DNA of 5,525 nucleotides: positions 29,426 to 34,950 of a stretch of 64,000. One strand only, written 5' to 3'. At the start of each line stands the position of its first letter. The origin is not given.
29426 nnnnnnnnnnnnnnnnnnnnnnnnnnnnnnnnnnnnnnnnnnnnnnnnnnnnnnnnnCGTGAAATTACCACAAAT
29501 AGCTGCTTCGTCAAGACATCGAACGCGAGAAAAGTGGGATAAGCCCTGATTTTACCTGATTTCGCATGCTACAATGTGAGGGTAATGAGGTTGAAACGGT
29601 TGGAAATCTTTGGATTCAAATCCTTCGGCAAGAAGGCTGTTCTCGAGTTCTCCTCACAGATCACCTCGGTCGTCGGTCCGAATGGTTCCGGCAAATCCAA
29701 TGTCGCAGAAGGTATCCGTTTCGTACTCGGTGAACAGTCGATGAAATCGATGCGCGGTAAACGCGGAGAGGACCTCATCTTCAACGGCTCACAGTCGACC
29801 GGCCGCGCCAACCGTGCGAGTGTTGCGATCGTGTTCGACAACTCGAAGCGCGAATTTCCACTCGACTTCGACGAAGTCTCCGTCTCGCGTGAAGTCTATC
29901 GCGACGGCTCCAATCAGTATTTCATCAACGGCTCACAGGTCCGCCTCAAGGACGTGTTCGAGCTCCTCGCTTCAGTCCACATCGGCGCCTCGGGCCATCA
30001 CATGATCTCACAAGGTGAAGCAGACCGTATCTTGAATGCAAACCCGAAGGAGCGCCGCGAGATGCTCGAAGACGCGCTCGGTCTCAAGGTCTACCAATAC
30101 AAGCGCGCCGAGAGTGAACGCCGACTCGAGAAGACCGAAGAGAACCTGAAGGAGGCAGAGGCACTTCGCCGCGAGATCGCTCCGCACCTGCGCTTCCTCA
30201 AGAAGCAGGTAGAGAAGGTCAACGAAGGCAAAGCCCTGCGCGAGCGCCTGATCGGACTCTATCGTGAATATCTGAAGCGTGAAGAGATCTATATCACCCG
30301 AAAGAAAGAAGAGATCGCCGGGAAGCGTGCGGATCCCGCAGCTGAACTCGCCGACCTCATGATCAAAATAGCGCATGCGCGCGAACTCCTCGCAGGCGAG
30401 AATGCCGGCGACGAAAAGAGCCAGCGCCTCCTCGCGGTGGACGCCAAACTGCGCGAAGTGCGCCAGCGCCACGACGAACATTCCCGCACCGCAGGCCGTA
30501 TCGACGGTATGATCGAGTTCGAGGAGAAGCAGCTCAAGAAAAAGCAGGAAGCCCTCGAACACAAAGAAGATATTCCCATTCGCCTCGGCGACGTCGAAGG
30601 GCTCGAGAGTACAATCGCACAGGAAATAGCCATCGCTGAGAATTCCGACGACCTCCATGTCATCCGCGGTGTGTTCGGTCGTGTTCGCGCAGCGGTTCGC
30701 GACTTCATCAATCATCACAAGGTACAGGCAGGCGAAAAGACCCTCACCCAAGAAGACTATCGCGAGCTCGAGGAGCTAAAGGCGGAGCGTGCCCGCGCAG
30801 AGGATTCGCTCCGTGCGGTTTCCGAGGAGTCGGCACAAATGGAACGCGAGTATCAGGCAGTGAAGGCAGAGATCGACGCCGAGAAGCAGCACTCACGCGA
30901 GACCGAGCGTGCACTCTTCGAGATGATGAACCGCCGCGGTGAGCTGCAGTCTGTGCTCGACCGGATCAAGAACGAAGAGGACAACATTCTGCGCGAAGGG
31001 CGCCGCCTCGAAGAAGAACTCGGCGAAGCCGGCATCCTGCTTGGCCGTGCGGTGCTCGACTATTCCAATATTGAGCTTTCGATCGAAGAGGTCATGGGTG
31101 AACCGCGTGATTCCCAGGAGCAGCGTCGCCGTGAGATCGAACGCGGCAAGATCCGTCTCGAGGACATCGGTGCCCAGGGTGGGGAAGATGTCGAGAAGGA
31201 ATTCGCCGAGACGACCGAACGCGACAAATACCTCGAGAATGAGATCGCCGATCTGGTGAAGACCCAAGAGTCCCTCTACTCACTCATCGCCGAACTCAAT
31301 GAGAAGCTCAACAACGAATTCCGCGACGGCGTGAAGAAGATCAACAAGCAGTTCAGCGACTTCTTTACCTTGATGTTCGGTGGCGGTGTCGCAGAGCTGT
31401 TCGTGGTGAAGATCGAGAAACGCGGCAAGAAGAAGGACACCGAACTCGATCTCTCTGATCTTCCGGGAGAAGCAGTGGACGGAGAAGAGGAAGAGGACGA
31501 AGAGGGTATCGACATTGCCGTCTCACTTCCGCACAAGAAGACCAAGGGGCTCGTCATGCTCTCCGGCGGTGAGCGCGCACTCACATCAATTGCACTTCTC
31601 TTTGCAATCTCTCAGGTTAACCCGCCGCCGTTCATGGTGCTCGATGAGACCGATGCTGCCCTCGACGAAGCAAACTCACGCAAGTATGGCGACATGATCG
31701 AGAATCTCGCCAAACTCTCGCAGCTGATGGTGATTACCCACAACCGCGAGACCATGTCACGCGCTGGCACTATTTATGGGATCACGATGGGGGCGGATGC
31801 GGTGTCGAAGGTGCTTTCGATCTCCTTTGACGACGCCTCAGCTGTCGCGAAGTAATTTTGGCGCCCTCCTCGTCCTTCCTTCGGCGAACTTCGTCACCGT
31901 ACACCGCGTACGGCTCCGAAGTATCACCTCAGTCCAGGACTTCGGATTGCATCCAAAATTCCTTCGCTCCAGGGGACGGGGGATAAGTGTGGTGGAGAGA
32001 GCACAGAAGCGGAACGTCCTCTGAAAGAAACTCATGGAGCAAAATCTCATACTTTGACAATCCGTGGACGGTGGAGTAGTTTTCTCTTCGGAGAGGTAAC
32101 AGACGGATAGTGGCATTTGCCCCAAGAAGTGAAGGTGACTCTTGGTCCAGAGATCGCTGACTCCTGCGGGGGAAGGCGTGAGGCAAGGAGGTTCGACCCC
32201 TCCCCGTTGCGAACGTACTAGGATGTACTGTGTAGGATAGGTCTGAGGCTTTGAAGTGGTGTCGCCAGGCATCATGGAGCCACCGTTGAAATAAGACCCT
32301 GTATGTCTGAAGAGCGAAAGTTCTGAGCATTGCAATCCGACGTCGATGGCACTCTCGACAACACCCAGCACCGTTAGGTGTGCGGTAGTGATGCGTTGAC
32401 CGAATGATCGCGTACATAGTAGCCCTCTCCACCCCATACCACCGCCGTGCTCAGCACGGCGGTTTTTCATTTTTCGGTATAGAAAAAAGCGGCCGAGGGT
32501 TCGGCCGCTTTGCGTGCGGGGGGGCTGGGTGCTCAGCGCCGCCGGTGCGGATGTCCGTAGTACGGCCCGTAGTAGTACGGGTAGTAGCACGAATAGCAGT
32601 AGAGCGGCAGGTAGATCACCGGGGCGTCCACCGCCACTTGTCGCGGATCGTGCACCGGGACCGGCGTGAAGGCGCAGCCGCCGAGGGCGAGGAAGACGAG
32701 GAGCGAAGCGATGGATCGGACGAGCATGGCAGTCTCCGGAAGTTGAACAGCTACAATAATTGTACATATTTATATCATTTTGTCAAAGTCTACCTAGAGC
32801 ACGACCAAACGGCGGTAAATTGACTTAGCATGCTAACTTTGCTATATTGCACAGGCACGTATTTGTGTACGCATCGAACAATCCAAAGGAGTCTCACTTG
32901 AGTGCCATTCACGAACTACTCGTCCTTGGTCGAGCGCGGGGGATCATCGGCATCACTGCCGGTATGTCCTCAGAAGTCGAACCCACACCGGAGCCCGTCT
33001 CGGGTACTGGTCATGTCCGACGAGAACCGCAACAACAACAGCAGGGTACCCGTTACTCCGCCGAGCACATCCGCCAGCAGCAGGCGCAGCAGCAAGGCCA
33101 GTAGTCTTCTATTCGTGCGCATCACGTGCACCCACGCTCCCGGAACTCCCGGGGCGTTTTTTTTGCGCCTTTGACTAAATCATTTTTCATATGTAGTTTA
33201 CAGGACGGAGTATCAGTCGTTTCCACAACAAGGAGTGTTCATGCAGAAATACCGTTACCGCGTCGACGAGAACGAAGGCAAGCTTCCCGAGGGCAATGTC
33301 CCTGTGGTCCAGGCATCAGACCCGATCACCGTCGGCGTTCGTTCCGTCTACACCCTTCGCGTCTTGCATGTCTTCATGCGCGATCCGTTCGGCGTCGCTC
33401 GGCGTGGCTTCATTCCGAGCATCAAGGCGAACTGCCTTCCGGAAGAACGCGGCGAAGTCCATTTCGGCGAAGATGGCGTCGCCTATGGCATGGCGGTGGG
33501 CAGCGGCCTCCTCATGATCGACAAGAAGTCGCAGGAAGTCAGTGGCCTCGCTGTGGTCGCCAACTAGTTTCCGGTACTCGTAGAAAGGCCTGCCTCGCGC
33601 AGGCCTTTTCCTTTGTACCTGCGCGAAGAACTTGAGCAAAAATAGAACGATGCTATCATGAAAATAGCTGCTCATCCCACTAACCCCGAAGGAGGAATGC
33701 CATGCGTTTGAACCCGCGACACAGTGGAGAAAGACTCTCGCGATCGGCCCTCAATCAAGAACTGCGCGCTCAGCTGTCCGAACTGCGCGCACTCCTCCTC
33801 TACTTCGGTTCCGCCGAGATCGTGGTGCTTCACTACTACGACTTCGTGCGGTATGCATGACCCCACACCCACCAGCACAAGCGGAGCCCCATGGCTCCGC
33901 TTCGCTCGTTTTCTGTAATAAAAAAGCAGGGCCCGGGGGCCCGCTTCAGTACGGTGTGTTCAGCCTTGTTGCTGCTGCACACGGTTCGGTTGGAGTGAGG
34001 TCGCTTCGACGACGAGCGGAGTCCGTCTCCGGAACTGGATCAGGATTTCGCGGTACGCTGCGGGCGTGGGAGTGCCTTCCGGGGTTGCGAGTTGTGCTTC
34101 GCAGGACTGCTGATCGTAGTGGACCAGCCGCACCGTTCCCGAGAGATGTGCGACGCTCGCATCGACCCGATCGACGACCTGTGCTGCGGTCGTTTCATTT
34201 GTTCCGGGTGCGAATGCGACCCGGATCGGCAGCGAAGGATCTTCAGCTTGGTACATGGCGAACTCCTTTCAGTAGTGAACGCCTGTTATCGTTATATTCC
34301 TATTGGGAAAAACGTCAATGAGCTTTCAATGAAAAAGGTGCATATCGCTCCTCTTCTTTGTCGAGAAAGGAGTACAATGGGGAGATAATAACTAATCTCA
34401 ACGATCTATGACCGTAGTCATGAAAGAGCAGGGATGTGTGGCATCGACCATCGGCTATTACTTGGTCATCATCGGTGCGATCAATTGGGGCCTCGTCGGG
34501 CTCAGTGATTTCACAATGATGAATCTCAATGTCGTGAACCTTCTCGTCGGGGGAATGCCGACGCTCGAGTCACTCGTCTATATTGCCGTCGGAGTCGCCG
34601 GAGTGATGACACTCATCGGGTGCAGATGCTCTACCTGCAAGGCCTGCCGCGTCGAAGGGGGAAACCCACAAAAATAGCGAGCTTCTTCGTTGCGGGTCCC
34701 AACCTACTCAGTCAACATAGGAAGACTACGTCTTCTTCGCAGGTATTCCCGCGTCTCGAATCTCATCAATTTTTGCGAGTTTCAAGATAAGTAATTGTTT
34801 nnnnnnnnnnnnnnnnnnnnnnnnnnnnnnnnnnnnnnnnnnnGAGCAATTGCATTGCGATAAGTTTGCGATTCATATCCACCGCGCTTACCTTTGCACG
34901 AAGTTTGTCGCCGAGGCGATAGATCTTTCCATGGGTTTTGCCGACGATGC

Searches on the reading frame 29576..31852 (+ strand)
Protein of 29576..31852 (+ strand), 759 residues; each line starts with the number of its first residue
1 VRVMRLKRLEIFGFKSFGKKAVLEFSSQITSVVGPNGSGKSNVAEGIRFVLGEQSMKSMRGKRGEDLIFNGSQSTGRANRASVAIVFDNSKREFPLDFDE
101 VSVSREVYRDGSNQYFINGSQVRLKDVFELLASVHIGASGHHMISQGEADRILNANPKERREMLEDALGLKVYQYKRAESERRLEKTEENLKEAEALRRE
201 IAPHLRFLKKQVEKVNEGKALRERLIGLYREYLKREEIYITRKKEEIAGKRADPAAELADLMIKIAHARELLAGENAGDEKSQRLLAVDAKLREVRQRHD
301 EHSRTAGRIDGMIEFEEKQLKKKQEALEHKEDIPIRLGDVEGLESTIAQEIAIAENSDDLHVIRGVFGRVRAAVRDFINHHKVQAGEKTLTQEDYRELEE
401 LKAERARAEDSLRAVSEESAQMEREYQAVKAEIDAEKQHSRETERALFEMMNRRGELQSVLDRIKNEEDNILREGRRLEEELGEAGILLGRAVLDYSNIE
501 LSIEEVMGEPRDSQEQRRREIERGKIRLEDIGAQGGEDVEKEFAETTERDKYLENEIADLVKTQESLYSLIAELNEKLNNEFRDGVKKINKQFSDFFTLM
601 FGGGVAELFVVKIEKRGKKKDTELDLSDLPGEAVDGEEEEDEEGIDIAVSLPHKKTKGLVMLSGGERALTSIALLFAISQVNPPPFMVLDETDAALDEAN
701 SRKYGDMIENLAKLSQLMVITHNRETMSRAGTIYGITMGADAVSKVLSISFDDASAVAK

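Call 54: search_protein_families(library=pfam, proteins=[window:29576-31852:+], max_evalue=0.001)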
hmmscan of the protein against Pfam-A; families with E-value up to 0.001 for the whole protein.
window:29576-31852:+ (759 aa): 6 families
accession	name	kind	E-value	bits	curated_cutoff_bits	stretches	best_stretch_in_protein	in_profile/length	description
PF02463.25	SMC_N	-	5e-70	235.8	40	1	6-744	2-219/220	RecF/RecN/SMC N terminal domain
PF13476.12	AAA_23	-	7.7e-20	72.8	27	1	8-201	1-193/201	AAA domain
PF13304.12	AAA_21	-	4.7e-09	37.2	27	1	29-81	1-56/304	AAA domain, putative AbiEii toxin, Type IV TA system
PF13175.12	AAA_15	-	3.6e-06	27.3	32.1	1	4-222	1-92/374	AAA ATPase domain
PF00005.33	ABC_tran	-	6.3e-05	24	25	0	27-152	11-117/137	ABC transporter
PF13555.12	AAA_29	-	0.00066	19.8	27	0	6-51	1-46/61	P-loop containing region of AAA domain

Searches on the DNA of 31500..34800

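Call 98: search_rna_families(source=window, start=31500, end=34800, threshold=evalue, max_evalue=0.01)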
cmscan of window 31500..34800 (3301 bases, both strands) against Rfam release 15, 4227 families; matches with E-value up to 0.01: 0.
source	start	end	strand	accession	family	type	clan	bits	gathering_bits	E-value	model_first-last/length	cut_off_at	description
